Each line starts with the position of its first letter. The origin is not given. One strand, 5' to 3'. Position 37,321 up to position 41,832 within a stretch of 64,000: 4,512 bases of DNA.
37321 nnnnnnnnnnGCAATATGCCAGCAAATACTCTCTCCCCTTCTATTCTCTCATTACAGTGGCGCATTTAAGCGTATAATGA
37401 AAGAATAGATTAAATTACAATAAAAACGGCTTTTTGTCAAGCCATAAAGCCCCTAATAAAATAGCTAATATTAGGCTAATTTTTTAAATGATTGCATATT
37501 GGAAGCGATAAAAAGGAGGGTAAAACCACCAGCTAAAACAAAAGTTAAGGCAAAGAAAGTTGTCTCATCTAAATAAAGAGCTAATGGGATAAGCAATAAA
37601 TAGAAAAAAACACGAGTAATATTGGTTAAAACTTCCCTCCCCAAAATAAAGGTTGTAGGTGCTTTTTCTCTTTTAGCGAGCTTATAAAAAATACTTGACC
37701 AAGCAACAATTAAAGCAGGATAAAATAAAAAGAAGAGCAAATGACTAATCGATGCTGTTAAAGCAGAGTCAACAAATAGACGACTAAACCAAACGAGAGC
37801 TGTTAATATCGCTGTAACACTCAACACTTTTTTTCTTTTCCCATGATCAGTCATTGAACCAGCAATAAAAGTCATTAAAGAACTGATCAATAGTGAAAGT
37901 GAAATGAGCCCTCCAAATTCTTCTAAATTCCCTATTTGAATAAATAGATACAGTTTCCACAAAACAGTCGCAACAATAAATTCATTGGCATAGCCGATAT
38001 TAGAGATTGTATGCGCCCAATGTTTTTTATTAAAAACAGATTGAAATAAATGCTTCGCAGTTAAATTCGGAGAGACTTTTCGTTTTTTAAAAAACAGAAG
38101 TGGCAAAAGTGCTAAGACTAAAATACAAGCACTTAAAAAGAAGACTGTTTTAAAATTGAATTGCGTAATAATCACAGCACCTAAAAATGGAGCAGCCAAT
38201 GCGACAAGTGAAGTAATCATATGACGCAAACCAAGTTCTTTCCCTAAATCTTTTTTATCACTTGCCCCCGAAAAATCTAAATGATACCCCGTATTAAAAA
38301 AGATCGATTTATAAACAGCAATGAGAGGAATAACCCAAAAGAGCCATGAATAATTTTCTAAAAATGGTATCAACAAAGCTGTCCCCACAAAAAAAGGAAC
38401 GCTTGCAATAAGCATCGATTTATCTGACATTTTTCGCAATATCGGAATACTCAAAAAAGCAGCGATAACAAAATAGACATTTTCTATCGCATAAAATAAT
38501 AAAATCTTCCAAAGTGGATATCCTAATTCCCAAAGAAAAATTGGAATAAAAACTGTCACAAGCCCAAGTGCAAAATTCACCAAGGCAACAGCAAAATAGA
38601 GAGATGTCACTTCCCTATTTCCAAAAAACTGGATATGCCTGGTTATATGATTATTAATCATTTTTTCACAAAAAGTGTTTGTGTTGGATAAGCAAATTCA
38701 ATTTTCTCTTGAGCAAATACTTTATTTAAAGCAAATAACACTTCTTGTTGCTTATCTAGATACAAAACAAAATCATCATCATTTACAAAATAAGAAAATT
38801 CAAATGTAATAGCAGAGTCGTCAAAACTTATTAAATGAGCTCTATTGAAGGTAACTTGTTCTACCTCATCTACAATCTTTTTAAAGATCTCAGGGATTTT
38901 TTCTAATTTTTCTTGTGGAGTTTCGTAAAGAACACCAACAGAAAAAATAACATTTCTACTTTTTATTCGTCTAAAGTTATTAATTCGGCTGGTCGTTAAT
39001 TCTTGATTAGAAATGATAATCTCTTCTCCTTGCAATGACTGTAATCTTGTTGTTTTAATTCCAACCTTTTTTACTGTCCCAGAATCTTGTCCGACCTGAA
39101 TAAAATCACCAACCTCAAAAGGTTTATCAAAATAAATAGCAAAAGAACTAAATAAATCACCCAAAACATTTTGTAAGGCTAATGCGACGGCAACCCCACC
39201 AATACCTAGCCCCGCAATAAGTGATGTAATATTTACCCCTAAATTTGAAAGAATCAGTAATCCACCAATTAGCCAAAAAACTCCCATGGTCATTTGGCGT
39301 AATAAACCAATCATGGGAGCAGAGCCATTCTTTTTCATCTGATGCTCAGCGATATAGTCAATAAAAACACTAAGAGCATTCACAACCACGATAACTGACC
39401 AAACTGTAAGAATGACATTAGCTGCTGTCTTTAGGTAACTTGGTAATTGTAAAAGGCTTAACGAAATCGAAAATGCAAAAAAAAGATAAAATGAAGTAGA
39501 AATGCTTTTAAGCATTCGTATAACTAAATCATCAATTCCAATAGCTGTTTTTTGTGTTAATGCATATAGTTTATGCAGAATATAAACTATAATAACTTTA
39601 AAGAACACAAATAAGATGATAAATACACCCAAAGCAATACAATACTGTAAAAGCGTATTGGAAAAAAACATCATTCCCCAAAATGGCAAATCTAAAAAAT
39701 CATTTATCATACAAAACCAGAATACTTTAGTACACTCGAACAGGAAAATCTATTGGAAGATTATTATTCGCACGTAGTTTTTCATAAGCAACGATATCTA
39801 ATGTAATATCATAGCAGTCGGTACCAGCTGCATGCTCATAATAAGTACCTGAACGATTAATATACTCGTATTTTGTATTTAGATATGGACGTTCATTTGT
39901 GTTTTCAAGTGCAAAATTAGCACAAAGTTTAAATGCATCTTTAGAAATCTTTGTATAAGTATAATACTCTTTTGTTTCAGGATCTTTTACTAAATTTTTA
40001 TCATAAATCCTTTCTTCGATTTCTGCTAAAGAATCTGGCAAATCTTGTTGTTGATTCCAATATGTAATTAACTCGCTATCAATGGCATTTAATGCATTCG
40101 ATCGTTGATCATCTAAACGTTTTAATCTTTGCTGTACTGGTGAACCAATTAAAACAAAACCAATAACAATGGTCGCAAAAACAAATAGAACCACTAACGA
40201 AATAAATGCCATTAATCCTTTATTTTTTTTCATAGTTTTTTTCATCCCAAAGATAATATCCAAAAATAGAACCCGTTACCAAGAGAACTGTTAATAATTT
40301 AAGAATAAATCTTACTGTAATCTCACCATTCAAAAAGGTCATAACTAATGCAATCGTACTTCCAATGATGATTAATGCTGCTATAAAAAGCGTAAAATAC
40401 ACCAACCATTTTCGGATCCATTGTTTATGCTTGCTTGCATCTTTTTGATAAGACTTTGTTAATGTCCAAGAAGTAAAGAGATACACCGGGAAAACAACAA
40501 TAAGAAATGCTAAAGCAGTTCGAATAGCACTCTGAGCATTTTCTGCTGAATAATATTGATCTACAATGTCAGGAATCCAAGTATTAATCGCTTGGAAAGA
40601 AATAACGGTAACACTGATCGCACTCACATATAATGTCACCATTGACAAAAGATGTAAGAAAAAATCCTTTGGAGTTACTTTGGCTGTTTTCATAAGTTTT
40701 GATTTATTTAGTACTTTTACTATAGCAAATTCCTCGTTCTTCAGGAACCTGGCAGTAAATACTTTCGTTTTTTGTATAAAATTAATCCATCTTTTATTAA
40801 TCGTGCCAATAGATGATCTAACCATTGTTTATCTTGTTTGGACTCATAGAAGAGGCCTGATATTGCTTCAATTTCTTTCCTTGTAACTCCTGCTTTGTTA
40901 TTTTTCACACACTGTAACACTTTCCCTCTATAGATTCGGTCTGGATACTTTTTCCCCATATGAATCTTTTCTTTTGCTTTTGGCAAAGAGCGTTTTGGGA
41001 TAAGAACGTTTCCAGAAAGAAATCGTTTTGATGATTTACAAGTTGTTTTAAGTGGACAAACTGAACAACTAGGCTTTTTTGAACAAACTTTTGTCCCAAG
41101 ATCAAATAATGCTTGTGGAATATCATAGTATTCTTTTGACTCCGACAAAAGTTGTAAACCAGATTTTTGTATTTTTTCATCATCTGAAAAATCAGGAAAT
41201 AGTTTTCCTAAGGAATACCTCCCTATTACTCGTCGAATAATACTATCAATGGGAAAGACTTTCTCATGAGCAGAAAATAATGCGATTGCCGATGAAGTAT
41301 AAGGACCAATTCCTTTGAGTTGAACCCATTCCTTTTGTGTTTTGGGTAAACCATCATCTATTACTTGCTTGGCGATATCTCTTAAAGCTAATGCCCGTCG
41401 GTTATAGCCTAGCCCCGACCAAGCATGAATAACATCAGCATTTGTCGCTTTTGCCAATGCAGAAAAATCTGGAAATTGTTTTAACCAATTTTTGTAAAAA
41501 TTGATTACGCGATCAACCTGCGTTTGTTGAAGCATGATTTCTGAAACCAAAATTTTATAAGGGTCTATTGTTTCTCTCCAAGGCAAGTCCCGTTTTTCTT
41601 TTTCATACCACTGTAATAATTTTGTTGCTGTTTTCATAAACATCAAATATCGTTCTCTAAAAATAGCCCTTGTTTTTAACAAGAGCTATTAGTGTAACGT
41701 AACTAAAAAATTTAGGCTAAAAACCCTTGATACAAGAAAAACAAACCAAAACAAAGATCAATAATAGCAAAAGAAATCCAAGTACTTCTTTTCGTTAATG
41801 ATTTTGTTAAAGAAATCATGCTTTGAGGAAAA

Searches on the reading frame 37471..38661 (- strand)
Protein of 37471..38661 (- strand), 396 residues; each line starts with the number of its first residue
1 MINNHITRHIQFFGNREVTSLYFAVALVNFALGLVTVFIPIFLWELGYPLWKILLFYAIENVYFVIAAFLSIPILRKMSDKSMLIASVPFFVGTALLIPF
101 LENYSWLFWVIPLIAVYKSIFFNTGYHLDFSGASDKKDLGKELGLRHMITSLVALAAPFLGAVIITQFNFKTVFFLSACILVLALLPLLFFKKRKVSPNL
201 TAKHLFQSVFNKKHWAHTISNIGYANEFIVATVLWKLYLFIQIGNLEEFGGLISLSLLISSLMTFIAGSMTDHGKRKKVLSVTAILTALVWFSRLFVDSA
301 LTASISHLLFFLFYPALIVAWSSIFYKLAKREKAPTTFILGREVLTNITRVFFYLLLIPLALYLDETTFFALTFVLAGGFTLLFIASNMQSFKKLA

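Call 31: search_protein_families(library=pfam, proteins=[window:37471-38661:-], max_evalue=0.001)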
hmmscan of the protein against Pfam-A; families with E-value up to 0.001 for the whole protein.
window:37471-38661:- (396 aa): 1 family
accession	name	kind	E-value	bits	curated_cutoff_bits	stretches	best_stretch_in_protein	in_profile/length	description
PF07690.21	MFS_1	-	1.7e-15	57.2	33.4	2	134-337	114-331/347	Major Facilitator Superfamily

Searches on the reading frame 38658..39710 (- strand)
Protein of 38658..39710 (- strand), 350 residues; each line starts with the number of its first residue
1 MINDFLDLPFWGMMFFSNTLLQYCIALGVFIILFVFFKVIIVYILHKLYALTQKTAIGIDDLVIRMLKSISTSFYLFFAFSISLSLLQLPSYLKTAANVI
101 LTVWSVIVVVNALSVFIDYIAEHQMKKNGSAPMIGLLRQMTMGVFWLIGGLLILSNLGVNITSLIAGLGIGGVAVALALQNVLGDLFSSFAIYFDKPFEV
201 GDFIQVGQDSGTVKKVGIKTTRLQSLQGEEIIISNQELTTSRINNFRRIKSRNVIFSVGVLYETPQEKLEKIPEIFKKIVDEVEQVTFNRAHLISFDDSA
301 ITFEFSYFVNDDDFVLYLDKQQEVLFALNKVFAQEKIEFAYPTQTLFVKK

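Call 31: search_protein_families(library=pfam, proteins=[window:38658-39710:-], max_evalue=0.001)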
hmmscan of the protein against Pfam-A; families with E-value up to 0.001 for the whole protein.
window:38658-39710:- (350 aa): 3 families
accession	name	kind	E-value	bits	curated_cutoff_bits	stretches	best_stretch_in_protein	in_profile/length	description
PF00924.24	MS_channel_2nd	-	2.1e-19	69.9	20.2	1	181-248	1-68/68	Mechanosensitive ion channel, beta-domain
PF21088.3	MS_channel_1st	-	3.6e-08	33.7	23.1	1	145-180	7-42/42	Mechanosensitive ion channel, transmembrane helices 2/3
PF21082.3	MS_channel_3rd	-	3e-07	31.2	21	1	255-339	2-88/88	Mechanosensitive ion channel MscS, C-terminal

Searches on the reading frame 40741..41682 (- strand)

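Call 31: search_protein_families(library=pfam, proteins=[window:40741-41682:-], max_evalue=0.001)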
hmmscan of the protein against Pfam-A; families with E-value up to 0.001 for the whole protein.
window:40741-41682:- (313 aa): 2 families
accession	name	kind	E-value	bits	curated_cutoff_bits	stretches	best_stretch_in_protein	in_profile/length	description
PF00730.31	HhH-GPD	-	2.4e-15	57.2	26.2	1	46-159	1-89/108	HhH-GPD superfamily base excision DNA repair protein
PF00633.29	HHH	-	0.00099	19.3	24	0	110-135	4-29/30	Helix-hairpin-helix motif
